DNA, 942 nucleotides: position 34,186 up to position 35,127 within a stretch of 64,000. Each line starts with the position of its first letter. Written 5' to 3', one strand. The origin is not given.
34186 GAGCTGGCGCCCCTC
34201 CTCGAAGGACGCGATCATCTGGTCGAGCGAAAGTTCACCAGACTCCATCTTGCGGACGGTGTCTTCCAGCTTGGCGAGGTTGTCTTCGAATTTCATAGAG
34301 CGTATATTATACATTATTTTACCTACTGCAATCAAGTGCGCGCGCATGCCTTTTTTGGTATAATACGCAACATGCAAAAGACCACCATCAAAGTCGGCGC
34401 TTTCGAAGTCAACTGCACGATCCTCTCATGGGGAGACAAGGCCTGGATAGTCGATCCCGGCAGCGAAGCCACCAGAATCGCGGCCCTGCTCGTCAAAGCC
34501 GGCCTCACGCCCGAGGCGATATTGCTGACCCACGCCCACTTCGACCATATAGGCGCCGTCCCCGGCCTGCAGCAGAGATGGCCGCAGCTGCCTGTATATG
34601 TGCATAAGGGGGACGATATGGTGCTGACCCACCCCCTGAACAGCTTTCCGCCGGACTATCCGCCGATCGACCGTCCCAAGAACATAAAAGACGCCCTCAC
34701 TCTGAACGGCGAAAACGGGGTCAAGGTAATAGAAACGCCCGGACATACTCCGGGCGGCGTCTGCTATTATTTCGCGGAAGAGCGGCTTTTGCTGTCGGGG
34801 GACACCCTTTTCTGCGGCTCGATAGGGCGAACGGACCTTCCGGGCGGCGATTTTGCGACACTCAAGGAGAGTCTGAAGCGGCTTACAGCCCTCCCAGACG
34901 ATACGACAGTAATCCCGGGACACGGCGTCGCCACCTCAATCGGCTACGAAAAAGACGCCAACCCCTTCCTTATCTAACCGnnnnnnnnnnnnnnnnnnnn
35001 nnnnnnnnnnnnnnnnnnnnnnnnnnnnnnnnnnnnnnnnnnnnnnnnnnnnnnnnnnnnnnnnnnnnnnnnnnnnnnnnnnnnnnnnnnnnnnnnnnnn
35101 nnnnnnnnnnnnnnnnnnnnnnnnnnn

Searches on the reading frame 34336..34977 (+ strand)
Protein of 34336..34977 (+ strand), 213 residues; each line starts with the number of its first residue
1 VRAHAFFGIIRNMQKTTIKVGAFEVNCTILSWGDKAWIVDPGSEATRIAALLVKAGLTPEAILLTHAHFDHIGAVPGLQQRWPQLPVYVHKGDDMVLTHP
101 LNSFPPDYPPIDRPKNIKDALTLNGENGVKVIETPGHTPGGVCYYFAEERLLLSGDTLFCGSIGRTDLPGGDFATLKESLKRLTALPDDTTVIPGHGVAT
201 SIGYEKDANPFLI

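Call 64: search_protein_families(library=pfam, proteins=[window:34336-34977:+], max_evalue=0.001)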
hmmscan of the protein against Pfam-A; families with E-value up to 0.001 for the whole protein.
window:34336-34977:+ (213 aa): 3 families
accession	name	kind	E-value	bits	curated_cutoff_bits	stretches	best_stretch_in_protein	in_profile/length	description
PF00753.33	Lactamase_B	-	2.1e-35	122.9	22.7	1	21-196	2-196/196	Metallo-beta-lactamase superfamily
PF12706.13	Lactamase_B_2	-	1e-06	28.9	27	1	58-104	30-77/200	Beta-lactamase superfamily domain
PF19583.5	ODP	-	1.1e-05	25.8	27.2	1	24-157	2-136/194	ODP family beta lactamase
